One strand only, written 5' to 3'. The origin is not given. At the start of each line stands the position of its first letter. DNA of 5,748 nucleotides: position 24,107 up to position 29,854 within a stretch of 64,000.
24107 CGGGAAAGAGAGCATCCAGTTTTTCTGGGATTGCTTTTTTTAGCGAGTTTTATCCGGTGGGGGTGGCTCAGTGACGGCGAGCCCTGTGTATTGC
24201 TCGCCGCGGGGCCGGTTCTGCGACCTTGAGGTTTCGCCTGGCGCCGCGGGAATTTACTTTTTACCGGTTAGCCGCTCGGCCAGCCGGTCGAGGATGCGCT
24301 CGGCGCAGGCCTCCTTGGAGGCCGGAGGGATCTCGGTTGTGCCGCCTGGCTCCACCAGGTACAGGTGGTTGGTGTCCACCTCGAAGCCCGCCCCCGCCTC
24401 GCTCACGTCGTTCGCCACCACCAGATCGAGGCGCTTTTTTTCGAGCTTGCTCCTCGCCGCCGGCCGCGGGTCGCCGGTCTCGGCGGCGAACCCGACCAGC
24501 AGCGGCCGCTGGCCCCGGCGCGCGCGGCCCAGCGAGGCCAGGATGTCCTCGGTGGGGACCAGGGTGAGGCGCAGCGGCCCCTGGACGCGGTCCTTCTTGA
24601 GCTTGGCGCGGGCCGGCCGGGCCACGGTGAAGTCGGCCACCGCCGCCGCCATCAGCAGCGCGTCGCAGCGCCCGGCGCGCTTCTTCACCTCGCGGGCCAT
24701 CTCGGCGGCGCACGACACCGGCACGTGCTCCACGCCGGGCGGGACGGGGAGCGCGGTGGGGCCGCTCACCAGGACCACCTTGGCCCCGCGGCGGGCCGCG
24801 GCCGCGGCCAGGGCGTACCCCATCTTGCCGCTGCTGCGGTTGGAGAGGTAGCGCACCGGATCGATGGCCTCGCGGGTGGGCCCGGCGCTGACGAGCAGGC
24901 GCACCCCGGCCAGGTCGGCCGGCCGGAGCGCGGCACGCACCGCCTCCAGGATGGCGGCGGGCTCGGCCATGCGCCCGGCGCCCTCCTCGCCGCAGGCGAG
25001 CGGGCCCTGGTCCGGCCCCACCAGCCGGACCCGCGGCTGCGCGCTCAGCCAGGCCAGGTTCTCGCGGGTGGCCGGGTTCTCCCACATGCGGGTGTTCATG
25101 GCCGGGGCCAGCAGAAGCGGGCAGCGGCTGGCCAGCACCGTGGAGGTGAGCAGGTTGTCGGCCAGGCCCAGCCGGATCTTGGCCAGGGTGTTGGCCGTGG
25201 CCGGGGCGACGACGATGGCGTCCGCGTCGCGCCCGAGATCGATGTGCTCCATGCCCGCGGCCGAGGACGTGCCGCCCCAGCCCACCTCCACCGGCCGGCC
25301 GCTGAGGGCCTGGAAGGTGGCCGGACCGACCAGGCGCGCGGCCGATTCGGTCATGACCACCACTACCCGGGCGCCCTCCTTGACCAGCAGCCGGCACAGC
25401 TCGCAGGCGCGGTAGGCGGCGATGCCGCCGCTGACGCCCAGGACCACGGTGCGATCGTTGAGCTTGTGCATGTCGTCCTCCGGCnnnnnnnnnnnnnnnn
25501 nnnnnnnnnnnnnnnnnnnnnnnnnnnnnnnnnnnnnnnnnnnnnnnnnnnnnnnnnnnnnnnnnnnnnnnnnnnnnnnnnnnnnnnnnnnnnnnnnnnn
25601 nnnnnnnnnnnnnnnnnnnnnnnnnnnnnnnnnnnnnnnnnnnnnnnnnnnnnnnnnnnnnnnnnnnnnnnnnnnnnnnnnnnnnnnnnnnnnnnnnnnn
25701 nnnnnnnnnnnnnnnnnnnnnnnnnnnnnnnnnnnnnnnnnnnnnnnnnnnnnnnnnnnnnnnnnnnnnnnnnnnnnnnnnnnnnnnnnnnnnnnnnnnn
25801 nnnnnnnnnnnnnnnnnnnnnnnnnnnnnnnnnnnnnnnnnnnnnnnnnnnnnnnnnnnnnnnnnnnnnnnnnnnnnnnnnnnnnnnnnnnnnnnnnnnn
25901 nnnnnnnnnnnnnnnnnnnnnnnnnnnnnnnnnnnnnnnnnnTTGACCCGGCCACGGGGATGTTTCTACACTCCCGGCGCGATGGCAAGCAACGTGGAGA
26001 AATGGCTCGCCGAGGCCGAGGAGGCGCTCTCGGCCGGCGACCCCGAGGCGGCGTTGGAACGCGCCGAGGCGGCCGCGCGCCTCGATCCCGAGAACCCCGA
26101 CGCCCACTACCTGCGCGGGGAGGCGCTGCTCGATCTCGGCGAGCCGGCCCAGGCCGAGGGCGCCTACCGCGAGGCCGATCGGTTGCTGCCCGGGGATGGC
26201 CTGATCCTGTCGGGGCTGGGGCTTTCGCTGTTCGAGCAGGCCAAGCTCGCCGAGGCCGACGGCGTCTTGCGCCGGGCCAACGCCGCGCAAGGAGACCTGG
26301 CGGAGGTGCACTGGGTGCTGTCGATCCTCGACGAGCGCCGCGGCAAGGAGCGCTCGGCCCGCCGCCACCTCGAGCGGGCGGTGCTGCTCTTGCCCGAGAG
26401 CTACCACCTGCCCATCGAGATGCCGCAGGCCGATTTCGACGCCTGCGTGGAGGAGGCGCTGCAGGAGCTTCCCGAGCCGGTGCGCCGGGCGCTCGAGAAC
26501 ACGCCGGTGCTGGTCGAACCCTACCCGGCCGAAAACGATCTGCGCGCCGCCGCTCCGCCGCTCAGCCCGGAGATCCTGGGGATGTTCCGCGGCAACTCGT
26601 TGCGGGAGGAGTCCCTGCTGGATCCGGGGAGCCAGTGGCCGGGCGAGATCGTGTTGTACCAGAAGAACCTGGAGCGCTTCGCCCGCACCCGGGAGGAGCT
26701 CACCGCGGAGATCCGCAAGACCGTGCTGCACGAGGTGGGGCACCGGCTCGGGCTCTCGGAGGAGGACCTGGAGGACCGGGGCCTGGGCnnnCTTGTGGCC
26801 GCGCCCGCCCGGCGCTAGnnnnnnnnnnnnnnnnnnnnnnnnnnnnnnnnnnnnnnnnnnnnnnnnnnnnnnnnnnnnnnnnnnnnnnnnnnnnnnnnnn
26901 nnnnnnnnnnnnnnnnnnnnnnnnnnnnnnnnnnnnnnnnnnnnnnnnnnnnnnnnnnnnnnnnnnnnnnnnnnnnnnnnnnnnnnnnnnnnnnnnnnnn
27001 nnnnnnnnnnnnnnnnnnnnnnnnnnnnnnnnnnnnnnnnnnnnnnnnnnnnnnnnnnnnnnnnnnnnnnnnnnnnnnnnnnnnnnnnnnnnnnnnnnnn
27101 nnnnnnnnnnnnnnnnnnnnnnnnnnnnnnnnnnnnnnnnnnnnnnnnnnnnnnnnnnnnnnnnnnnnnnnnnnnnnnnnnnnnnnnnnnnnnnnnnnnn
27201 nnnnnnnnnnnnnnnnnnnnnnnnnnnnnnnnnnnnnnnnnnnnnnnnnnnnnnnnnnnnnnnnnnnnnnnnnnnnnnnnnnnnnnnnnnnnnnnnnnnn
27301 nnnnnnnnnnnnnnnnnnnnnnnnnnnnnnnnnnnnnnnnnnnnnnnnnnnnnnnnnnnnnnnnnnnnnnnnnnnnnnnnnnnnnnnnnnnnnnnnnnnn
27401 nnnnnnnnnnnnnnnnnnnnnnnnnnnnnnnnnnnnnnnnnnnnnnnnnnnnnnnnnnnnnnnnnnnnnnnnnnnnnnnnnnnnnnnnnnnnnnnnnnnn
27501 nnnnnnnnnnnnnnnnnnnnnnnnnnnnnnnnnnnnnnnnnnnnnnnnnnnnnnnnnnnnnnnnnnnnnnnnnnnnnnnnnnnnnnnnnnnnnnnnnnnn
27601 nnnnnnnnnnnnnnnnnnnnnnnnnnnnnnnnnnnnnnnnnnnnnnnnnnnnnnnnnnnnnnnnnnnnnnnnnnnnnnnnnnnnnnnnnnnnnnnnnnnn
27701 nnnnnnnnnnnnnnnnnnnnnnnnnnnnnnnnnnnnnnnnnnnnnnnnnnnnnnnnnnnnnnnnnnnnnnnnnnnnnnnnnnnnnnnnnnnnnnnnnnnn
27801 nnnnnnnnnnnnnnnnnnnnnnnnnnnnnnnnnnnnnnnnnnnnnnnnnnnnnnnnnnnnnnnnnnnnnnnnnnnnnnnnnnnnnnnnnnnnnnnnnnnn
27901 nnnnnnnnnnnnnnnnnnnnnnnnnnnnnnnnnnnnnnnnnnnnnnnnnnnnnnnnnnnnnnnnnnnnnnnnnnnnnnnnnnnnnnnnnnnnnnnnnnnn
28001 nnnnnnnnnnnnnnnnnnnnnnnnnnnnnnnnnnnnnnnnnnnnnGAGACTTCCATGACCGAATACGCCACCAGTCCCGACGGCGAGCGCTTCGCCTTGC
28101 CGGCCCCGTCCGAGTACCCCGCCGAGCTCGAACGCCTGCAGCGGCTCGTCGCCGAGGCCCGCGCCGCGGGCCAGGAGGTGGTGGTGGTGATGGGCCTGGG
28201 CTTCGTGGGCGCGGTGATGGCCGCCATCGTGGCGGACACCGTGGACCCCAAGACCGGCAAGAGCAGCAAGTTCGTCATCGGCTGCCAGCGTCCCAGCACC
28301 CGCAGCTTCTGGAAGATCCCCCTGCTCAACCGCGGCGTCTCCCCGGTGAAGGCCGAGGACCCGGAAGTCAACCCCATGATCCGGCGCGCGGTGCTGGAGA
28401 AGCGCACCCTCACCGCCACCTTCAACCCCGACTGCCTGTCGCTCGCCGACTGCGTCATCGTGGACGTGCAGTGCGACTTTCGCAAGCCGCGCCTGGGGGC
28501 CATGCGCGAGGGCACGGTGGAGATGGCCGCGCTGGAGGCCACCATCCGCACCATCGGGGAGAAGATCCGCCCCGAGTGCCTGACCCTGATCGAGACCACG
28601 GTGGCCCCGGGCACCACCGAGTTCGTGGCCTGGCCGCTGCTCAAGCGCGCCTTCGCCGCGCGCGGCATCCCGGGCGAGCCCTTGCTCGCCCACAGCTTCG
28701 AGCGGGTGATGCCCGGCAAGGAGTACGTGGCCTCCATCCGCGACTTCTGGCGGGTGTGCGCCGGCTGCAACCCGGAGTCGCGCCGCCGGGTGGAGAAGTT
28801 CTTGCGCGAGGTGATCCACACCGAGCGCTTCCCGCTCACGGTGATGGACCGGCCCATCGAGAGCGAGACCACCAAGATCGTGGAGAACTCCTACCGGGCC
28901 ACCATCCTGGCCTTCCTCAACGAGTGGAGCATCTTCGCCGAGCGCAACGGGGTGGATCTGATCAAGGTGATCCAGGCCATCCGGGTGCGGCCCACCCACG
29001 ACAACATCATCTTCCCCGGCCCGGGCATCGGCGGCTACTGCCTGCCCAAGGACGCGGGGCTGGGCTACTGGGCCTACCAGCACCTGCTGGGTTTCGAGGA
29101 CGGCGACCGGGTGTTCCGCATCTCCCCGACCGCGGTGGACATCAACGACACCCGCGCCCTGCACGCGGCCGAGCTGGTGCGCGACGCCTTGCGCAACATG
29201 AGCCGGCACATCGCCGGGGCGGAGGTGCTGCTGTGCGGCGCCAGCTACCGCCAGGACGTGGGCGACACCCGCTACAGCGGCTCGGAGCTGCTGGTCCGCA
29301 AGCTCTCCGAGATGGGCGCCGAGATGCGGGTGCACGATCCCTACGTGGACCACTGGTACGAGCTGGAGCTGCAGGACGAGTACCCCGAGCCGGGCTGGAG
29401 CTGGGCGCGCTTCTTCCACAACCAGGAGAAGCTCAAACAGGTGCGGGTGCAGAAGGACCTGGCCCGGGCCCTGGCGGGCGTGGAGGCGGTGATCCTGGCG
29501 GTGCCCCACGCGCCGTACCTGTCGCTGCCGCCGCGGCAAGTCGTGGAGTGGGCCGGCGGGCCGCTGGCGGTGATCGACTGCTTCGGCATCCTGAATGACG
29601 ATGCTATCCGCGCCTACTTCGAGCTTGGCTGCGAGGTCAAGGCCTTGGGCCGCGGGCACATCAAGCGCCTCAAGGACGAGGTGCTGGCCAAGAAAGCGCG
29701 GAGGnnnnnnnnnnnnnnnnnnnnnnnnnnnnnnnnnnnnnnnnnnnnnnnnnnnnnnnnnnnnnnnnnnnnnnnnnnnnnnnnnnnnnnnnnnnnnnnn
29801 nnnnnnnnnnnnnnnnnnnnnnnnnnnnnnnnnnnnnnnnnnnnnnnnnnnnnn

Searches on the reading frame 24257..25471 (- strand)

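Call 39: search_protein_families(library=pfam, proteins=[window:24257-25471:-], max_evalue=0.0001)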
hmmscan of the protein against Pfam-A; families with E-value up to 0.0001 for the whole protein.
window:24257-25471:- (405 aa): 2 families
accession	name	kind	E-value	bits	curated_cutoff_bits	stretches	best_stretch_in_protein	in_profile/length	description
PF04127.22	DFP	-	2.2e-68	230.2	22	1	187-372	1-185/186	DNA/pantothenate metabolism flavoprotein C-terminal domain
PF02441.25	Flavoprotein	-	3.5e-32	111.7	22.7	1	8-181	2-161/162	Flavoprotein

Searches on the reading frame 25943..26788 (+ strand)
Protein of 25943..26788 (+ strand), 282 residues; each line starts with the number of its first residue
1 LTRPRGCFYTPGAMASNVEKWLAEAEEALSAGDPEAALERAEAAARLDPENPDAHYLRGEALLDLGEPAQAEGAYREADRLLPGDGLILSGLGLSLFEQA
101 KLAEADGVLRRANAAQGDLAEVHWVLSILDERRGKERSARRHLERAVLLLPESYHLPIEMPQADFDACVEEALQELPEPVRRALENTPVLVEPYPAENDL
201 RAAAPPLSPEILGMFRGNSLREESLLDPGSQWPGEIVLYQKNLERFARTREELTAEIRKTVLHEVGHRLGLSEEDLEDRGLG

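Call 40: search_protein_families(library=pfam, proteins=[window:25943-26788:+], max_evalue=0.0001)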
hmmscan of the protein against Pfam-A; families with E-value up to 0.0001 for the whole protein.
window:25943-26788:+ (282 aa): 9 families
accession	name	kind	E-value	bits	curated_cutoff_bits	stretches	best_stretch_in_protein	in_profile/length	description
PF06262.17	Zincin_1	-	6.6e-24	84.1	22.4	1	184-280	1-96/97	Zincin-like metallopeptidase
PF07719.23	TPR_2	-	4.4e-11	42.5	27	0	52-78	1-27/34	Tetratricopeptide repeat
PF13432.12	TPR_16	-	5.8e-11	43.1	32.7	1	22-85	1-64/65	Tetratricopeptide repeat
PF14559.12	TPR_19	-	1.4e-08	35.3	25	1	28-84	1-57/68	Tetratricopeptide repeat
PF13428.12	TPR_14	-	4.2e-08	33.5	23.5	0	52-92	1-41/44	Tetratricopeptide repeat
PF13414.12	TPR_11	-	6.8e-07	29.3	26.8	1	31-66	7-42/42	TPR repeat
PF00515.34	TPR_1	-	8.2e-06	25.9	27.8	0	52-78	1-27/34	Tetratricopeptide repeat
PF13431.12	TPR_17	-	2e-05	25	24.4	0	42-72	3-33/34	Tetratricopeptide repeat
PF12895.13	ANAPC3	-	8.4e-05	23.2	27.2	0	24-77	29-81/82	Anaphase-promoting complex, cyclosome, subunit 3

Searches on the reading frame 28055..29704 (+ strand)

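Call 40: search_protein_families(library=pfam, proteins=[window:28055-29704:+], max_evalue=0.0001)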
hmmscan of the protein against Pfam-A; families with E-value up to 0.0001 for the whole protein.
window:28055-29704:+ (550 aa): 3 families
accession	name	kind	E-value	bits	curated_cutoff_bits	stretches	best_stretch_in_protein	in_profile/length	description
PF03720.21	UDPG_MGDP_dh_C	-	3.3e-18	66.4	30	1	393-514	2-102/103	UDP-glucose/GDP-mannose dehydrogenase family, UDP binding domain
PF00984.24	UDPG_MGDP_dh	-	1.3e-15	57.7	25.4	1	269-334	2-68/94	UDP-glucose/GDP-mannose dehydrogenase family, central domain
PF03721.20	UDPG_MGDP_dh_N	-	3.6e-09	36.9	27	1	43-244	3-181/187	UDP-glucose/GDP-mannose dehydrogenase family, NAD binding domain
